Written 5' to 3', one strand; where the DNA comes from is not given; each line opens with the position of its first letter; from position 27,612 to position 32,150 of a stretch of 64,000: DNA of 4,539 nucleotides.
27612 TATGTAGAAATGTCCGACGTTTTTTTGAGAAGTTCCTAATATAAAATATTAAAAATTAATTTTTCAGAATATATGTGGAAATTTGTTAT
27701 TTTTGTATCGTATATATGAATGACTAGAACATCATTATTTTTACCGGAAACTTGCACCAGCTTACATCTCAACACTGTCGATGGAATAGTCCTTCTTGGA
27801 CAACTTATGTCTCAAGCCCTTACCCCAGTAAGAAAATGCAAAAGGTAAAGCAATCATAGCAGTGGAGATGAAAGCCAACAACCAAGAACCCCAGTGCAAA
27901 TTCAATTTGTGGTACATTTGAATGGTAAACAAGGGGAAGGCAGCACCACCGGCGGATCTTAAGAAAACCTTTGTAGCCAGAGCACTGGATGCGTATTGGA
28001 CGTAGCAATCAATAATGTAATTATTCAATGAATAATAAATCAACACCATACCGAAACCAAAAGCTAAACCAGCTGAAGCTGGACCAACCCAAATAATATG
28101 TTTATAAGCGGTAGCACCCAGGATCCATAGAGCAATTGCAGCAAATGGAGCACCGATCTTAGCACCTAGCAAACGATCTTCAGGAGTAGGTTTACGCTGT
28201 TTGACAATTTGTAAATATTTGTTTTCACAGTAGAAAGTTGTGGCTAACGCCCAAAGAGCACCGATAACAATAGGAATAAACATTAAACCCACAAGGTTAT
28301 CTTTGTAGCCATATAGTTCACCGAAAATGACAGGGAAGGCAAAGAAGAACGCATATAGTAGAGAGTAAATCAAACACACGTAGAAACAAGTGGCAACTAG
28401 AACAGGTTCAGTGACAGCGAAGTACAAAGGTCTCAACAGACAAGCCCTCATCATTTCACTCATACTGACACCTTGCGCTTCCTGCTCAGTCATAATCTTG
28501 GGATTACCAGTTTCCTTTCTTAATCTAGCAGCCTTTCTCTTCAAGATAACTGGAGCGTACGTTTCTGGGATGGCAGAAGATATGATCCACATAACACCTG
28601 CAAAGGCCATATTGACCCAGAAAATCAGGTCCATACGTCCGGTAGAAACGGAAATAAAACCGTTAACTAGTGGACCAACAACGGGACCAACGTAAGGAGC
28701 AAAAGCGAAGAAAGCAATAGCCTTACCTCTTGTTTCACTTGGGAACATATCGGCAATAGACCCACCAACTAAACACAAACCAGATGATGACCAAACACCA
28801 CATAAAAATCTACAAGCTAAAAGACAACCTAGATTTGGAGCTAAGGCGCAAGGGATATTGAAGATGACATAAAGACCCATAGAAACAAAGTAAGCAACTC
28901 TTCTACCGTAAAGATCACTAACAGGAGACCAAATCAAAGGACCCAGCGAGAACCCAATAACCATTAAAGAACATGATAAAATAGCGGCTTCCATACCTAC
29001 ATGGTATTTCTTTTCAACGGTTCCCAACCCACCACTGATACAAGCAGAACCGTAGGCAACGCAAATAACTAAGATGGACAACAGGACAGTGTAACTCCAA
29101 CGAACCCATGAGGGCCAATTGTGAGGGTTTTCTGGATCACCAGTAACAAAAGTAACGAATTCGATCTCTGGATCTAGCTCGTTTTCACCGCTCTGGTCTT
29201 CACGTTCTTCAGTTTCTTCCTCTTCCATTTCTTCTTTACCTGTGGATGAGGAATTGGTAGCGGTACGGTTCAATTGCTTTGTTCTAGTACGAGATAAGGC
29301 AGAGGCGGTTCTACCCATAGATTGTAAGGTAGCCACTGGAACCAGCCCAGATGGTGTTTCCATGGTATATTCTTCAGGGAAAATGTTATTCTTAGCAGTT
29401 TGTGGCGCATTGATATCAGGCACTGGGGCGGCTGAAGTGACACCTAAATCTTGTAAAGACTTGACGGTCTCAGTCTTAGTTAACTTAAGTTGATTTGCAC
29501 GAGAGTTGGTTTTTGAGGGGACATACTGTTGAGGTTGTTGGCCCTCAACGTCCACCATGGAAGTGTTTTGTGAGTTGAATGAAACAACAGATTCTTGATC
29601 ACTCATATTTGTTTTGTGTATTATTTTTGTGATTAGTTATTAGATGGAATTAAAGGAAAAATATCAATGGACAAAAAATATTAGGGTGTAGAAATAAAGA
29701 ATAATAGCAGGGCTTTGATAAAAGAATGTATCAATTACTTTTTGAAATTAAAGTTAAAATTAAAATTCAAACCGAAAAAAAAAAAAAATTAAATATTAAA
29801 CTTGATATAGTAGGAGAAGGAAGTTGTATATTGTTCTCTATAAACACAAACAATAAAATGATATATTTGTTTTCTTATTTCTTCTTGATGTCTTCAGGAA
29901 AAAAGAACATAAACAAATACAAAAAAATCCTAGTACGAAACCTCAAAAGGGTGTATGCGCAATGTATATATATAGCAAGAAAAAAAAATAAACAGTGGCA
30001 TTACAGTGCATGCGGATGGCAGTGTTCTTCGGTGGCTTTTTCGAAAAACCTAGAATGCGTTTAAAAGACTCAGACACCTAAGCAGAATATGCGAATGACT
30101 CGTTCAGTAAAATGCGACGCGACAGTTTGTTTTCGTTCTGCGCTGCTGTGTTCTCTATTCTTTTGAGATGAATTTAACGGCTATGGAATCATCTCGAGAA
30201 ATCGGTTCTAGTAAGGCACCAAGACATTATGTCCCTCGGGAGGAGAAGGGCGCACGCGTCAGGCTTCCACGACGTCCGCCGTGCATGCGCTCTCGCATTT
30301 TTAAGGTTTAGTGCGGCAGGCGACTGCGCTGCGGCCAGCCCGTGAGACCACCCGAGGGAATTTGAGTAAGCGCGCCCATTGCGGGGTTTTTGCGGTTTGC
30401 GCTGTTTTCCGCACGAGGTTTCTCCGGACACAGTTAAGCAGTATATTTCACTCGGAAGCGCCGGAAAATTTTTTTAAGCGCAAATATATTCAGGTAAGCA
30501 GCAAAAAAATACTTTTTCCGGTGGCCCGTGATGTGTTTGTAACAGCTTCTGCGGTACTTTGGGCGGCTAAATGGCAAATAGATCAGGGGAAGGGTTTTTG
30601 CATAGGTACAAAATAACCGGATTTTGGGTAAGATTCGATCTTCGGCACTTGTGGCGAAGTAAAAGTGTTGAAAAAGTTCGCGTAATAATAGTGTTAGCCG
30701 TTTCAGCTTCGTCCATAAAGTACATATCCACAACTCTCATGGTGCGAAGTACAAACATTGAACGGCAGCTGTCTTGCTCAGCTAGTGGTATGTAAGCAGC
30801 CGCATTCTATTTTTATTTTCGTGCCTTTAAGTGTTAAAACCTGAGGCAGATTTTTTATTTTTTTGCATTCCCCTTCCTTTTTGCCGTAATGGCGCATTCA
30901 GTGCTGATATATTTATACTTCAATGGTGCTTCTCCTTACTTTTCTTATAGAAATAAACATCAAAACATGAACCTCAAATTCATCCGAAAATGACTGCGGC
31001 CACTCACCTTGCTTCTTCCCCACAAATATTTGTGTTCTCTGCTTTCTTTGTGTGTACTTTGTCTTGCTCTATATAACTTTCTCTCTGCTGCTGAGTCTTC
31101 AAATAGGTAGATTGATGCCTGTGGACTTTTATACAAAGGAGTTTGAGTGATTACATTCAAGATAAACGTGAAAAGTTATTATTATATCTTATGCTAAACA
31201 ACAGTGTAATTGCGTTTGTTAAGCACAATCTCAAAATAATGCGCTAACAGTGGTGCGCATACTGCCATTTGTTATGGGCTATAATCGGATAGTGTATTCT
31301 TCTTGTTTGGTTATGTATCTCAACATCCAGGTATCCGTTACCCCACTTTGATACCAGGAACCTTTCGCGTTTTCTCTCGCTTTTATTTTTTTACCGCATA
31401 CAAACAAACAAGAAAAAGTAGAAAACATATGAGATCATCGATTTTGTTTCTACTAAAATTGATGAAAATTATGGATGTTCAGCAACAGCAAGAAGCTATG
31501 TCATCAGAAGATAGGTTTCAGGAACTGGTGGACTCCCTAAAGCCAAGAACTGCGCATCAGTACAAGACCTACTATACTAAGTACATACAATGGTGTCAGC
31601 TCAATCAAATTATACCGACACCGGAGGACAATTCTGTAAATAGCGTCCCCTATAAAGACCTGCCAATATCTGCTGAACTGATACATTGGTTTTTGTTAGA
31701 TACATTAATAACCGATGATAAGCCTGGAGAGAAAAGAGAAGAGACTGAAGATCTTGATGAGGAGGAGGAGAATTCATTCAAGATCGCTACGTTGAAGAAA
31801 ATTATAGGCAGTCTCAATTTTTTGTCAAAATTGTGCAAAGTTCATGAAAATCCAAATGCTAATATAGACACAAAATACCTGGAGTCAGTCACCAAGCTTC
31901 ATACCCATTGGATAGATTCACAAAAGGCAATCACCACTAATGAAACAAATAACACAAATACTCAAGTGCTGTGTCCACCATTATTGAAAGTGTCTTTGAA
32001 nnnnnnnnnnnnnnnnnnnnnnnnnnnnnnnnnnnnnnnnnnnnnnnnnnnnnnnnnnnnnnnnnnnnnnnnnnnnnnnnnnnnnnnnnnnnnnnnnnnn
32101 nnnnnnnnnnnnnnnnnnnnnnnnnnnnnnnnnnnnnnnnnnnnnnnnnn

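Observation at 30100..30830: Anomalously GC-rich, stop-free block with a 4x TAAGCAG motif and an inverted repeat in the TPO2-CBF2 divergent intergenic region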

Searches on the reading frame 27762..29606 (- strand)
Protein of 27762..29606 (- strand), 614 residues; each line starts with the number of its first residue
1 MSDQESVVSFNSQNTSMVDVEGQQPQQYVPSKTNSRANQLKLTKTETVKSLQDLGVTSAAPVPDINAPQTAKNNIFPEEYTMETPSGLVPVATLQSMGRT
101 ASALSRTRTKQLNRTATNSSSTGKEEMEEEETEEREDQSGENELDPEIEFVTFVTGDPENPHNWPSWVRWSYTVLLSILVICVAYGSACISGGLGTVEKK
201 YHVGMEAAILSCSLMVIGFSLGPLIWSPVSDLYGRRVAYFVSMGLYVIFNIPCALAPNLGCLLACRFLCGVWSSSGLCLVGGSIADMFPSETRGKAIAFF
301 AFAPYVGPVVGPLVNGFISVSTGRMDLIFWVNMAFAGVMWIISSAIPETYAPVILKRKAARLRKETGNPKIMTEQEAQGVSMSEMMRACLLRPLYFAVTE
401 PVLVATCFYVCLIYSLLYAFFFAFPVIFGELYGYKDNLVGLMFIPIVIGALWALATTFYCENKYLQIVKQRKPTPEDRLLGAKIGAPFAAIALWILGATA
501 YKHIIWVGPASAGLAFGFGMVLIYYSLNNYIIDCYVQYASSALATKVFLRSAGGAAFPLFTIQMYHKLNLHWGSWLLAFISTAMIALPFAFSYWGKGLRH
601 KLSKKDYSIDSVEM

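Call 19: find_homologous_proteins(query=window:27762-29606:-, max_evalue=1e-60)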
Query window:27762-29606:- (614 aa): 729 proteins with E <= 1e-60 among 8000 candidates; the best 120 are listed.
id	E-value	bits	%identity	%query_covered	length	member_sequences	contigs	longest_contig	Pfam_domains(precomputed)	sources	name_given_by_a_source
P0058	0.0e+0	1405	100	100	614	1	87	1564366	PF00083.31,PF07690.22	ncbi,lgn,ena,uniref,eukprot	ncbi:ADI_G0023110.mRNA.1.CDS.1 [Saccharomyces cerevisiae]|uniref:Polyamine transporter 2 n=3 Tax=Sac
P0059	0.0e+0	1404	100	100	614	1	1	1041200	PF07690.22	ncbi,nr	ncbi:Tpo2p [Saccharomyces cerevisiae YJM1549]|nr:Tpo2p [Saccharomyces cerevisiae YJM1549]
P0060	0.0e+0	1403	100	100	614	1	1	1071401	PF00083.31,PF07690.22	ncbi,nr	ncbi:APG_G0021650.mRNA.1.CDS.1 [Saccharomyces cerevisiae]|nr:APG_G0021650.mRNA.1.CDS.1 [Saccharomyce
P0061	0.0e+0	1403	100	100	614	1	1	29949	PF00083.31,PF07690.22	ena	-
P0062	0.0e+0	1403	100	100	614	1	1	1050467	PF00083.31,PF07690.22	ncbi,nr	ncbi:Tpo2p [Saccharomyces cerevisiae YJM271]|nr:Tpo2p [Saccharomyces cerevisiae YJM271]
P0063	0.0e+0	1403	100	100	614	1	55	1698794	PF00083.31,PF07690.22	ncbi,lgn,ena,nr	ncbi:Tpo2p [Saccharomyces cerevisiae YJM1573]|nr:Tpo2p [Saccharomyces cerevisiae YJM451] AJR82671.1 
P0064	0.0e+0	1403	100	100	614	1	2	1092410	PF00083.31,PF07690.22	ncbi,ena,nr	ncbi:BBT_HP_G0148850.mRNA.1.CDS.1 [Saccharomyces cerevisiae]|nr:BBT_HP_G0110610.mRNA.1.CDS.1 [Saccha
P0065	0.0e+0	1403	100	100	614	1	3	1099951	PF00083.31,PF07690.22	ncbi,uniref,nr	ncbi:hypothetical protein SCRG_00881 [Saccharomyces cerevisiae RM11-1a]|uniref:Major facilitator sup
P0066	0.0e+0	1403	100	100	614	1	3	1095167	PF00083.31,PF07690.22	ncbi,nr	ncbi:AEH_G0021550.mRNA.1.CDS.1 [Saccharomyces cerevisiae]|nr:CNB_1a_G0021250.mRNA.1.CDS.1 [Saccharom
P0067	0.0e+0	1403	100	100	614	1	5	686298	PF00083.31,PF07690.22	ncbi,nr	ncbi:CPS_HP_G0088820.mRNA.1.CDS.1 [Saccharomyces cerevisiae]|nr:CPS_HP_G0052520.mRNA.1.CDS.1 [Saccha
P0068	0.0e+0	1403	100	100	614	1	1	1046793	PF00083.31,PF07690.22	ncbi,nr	ncbi:Tpo2p [Saccharomyces cerevisiae YJM270]|nr:Tpo2p [Saccharomyces cerevisiae YJM270]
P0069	0.0e+0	1403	100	100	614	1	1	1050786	PF00083.31,PF07690.22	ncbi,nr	ncbi:Tpo2p [Saccharomyces cerevisiae YJM195]|nr:Tpo2p [Saccharomyces cerevisiae YJM195]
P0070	0.0e+0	1403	100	100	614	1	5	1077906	PF07690.22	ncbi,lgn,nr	ncbi:Tpo2p [Saccharomyces cerevisiae YJM1388]|nr:Tpo2p [Saccharomyces cerevisiae YJM1592] AJS23948.1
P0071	0.0e+0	1403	100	100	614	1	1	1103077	PF00083.31,PF07690.22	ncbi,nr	ncbi:unnamed protein product [Saccharomyces cerevisiae]|nr:unnamed protein product [Saccharomyces ce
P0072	0.0e+0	1402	100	100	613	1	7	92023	PF00083.31,PF07690.22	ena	-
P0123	0.0e+0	1385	98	100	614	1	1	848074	PF00083.31,PF07690.22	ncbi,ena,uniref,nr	ncbi:hypothetical protein SMKI_06G1770 [Saccharomyces mikatae IFO 1815]|uniref:Major facilitator sup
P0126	0.0e+0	1362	96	100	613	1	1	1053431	PF07690.22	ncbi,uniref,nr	ncbi:tpo2p [Saccharomyces arboricola H-6]|uniref:Tpo2p n=1 Tax=Saccharomyces arboricola (strain H-6 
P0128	0.0e+0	1360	96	100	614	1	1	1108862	PF00083.31,PF07690.22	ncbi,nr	ncbi:hypothetical protein SEUBUCD646_0G03930 [Saccharomyces eubayanus]|nr:hypothetical protein SEUBU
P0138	0.0e+0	1266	89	100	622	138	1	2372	PF00083.31,PF07690.22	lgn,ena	-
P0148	0.0e+0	1105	76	100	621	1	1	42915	PF07690.22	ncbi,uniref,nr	ncbi:hypothetical protein Kpol_1017p3 [Vanderwaltozyma polyspora DSM 70294]|uniref:Major facilitator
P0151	0.0e+0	1103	77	96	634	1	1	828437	PF07690.22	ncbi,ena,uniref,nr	ncbi:hypothetical protein NCAS_0F03620 [Naumovozyma castellii]|uniref:Major facilitator superfamily 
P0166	0.0e+0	1067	76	100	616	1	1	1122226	PF07690.22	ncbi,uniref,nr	ncbi:hypothetical protein HG536_0D05210 [Torulaspora globosa]|uniref:Major facilitator superfamily (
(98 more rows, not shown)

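Call 20: find_encoding_contigs(protein=P0123, flank=3500, max_places=1)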
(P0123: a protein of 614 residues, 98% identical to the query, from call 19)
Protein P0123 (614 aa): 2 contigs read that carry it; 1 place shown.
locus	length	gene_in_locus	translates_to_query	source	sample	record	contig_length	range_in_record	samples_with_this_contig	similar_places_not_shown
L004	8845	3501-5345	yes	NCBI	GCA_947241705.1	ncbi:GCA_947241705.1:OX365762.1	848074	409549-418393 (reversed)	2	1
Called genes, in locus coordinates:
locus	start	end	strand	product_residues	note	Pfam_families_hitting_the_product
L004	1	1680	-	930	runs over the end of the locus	PF21400:Ndc10_N, PF16787:NDC10_II, PF12550:GCR1_C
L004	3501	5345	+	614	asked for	PF07690:MFS_1, PF00083:Sugar_tr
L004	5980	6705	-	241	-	PF00018:SH3_1, PF07653:SH3_2, PF14604:SH3_9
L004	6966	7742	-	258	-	PF10584:Proteasome_A_N, PF00227:Proteasome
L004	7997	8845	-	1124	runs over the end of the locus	PF27642:CNOT11_N (weak)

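Call 21: find_encoding_contigs(protein=P0126, flank=3500, max_places=1)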
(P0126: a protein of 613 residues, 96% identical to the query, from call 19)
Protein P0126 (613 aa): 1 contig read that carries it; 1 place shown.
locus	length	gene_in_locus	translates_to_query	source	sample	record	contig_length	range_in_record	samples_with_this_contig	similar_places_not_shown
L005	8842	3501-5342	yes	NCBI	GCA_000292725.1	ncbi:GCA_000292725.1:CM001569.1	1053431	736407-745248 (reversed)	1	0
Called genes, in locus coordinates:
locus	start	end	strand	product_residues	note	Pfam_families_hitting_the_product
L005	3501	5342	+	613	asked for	PF07690:MFS_1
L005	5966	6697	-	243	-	PF00018:SH3_1, PF07653:SH3_2, PF14604:SH3_9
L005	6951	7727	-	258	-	PF10584:Proteasome_A_N, PF00227:Proteasome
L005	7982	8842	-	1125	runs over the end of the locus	PF27642:CNOT11_N (weak)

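Call 22: find_encoding_contigs(protein=P0128, flank=3500, max_places=1)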
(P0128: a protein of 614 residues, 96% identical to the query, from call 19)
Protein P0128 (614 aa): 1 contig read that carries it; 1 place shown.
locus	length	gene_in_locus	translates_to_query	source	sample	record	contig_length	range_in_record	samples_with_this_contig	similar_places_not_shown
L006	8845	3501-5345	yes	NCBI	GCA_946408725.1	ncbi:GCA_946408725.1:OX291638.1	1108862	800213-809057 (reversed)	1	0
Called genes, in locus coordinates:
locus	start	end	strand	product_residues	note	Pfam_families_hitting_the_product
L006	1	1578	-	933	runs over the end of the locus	PF21400:Ndc10_N, PF16787:NDC10_II, PF12550:GCR1_C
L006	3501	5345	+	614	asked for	PF07690:MFS_1, PF00083:Sugar_tr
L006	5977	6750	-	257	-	-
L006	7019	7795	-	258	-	PF10584:Proteasome_A_N, PF00227:Proteasome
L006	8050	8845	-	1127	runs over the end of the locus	PF27642:CNOT11_N (weak)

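Call 23: list_cluster_members(proteins=[P0138])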
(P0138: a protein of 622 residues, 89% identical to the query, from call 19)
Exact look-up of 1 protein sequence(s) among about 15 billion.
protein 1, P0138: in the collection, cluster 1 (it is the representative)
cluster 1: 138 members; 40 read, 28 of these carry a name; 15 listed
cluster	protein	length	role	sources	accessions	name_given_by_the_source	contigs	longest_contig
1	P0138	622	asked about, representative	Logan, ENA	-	-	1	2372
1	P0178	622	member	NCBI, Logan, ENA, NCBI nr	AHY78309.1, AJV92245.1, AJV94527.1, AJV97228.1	Tpo3p [Saccharomyces cerevisiae YJM1573] | Tpo3p [Saccharomyces cerevisiae YJM993]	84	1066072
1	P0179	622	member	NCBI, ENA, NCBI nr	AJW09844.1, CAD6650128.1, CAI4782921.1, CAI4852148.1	CRE_collapsed_G0058200.mRNA.1.CDS.1 [Saccharomyces cerevisiae] | Tpo3p [Saccharomyces cerevisiae YJM1447]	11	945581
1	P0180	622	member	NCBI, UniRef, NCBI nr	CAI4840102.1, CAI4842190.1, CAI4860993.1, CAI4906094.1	CLL_collapsed_G0057170.mRNA.1.CDS.1 [Saccharomyces cerevisiae] | K7_Tpo3p n=1 Tax=Saccharomyces cerevisiae (strain Kyokai no. 7 / NBRC 101557) ... | CLN_G0057090.mRNA.1.CDS.1 [Saccharomyces cerevisiae]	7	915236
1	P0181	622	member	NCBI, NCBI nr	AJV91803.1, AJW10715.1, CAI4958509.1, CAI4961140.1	CGH_3_HP_G0005580.mRNA.1.CDS.1 [Saccharomyces cerevisiae] | Tpo3p [Saccharomyces cerevisiae YJM1463]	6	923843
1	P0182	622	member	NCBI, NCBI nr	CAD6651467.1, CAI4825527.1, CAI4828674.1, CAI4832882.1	BAH_G0056080.mRNA.1.CDS.1 [Saccharomyces cerevisiae] | SX2_G0021150.mRNA.1.CDS.1 [Saccharomyces cerevisiae]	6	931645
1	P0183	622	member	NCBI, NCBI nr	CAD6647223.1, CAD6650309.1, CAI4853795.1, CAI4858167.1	XXYS1_4_G0023130.mRNA.1.CDS.1 [Saccharomyces cerevisiae] | EM14S01-3B_G0020620.mRNA.1.CDS.1 [Saccharomyces cerevisiae]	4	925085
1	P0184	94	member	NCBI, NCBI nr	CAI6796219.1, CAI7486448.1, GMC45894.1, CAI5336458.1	CGH_3_collapsed_G0056590.mRNA.1.CDS.1 [Saccharomyces cerevisiae] | unnamed protein product [Saccharomyces cerevisiae]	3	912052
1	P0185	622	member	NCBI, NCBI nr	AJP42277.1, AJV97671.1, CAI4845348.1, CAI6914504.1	Tpo3p [Saccharomyces cerevisiae YJM1078]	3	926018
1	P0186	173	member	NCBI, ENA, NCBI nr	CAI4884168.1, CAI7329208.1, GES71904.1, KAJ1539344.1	CLL_collapsed_G0020930.mRNA.1.CDS.1 [Saccharomyces cerevisiae] | spermine transporter [Saccharomyces cerevisiae]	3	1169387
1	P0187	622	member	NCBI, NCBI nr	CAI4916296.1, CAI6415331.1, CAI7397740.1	BBT_HP_G0021230.mRNA.1.CDS.1 [Saccharomyces cerevisiae]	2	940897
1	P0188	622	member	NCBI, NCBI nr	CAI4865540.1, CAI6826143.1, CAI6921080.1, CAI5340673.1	ALI_HP2_G0055980.mRNA.1.CDS.1 [Saccharomyces cerevisiae]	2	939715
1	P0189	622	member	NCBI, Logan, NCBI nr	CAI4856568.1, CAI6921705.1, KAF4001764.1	AEL_collapsed_G0058440.mRNA.1.CDS.1 [Saccharomyces cerevisiae] | Polyamine transporter 3 [Saccharomyces cerevisiae]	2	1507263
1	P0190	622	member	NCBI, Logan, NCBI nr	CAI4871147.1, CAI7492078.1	CBM_collapsed_G0060810.mRNA.1.CDS.1 [Saccharomyces cerevisiae]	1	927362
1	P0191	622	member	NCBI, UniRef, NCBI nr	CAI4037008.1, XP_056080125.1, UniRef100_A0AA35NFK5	hypothetical protein SMKI_16G3060 [Saccharomyces mikatae IFO 1815] | Major facilitator superfamily (MFS) profile domain-containing protein n=1 ... | uncharacterized protein SMKI_16G3060 [Saccharomyces mikatae IFO 1815]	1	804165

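Call 24: find_encoding_contigs(protein=P0178, flank=3500, max_places=1)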
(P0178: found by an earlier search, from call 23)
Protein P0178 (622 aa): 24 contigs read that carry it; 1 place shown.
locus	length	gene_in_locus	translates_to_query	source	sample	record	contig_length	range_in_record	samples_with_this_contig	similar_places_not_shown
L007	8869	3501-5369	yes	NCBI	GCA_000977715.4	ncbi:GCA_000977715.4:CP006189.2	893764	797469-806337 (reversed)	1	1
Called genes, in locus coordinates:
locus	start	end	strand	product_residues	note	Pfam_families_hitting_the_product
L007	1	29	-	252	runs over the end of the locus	-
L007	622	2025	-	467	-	-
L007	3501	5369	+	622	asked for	PF07690:MFS_1, PF00083:Sugar_tr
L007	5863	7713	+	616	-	PF08637:NCA2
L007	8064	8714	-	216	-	PF00018:SH3_1, PF07653:SH3_2, PF14604:SH3_9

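Call 32: find_encoding_contigs(protein=P0148, flank=4000, max_places=1)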
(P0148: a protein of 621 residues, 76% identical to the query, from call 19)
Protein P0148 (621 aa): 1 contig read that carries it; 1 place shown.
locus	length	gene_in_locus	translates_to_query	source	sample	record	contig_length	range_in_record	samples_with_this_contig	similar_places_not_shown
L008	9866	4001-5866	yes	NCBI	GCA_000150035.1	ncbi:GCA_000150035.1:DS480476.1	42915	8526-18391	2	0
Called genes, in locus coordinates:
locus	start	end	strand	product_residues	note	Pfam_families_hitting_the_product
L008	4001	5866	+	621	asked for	PF07690:MFS_1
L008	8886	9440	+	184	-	PF08692:Pet20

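Call 33: find_encoding_contigs(protein=P0166, flank=4000, max_places=1)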
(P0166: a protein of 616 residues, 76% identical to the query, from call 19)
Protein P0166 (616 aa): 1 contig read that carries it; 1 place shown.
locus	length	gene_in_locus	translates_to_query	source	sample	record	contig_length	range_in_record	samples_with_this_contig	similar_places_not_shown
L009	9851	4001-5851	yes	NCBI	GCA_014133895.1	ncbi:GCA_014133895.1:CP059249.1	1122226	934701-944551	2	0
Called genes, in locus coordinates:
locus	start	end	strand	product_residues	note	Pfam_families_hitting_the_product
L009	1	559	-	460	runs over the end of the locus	PF06101:Vps62 (faint)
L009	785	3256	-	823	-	PF21400:Ndc10_N, PF16787:NDC10_II, PF12550:GCR1_C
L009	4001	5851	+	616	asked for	PF07690:MFS_1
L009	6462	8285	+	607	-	PF08637:NCA2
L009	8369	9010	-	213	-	PF00018:SH3_1, PF07653:SH3_2, PF14604:SH3_9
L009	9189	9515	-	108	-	PF10190:TMEM170A_B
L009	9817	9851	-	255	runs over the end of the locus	PF10584:Proteasome_A_N, PF00227:Proteasome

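Call 34: find_encoding_contigs(protein=P0151, flank=4000, max_places=1)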
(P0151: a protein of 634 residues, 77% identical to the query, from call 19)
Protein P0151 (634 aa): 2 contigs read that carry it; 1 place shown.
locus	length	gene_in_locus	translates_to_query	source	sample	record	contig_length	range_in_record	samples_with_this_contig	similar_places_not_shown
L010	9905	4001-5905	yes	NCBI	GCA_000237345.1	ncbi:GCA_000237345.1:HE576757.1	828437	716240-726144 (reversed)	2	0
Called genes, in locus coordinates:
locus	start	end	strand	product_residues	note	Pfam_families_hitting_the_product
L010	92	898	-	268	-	-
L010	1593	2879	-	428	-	PF06101:Vps62 (weak)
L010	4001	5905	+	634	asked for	PF07690:MFS_1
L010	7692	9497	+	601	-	PF08637:NCA2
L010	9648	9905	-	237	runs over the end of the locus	PF07653:SH3_2, PF00018:SH3_1, PF14604:SH3_9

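Call 57: find_encoding_contigs(protein=P0191, flank=3000, max_places=1)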
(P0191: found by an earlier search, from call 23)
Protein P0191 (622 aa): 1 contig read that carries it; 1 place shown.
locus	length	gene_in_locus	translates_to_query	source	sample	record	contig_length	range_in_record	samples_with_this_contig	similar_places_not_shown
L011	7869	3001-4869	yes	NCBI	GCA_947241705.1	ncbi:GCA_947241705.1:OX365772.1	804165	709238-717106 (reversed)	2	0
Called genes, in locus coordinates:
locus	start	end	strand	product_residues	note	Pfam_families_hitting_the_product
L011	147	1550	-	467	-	-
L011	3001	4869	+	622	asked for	PF07690:MFS_1, PF00083:Sugar_tr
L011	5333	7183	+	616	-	PF08637:NCA2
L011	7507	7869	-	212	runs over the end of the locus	PF00018:SH3_1, PF07653:SH3_2, PF14604:SH3_9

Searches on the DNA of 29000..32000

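Call 5: search_rna_families(source=window, start=29000, end=32000, threshold=evalue, max_evalue=10)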
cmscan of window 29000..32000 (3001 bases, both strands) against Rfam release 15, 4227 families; matches with E-value up to 10: 5.
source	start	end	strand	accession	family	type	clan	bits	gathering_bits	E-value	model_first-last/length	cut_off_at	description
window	29228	29288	-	RF01826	SAM_V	Cis-reg; riboswitch;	-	20.3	41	4.7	1-66/66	no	SAM-V (S-adenosyl methionine) riboswitch aptamer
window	31075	31160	+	RF02773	TrxA_thermometer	Cis-reg; thermoregulator;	-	19.7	58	7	1-88/88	no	TrxA 5' UTR thermometer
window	29514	29547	+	RF01099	PK-IAV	Cis-reg;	-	18.1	47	2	1-48/48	no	Pseudoknot of influenza A virus gene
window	29724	29772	-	RF03303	mir-973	Gene; miRNA;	-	18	63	7.8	19-67/84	no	mir-973 microRNA precursor family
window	30927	30983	-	RF02060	STnc410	Gene; sRNA;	-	14.6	50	6.4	1-158/158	no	Enterobacterial sRNA STnc410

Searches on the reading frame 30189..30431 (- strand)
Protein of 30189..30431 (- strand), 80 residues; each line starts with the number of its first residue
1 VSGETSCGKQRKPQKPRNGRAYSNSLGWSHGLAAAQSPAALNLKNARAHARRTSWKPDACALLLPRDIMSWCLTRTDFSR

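Call 59: search_protein_families(library=pfam, proteins=[window:30189-30431:-], max_evalue=1)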
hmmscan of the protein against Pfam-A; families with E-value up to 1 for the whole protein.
window:30189-30431:- (80 aa): 0 families
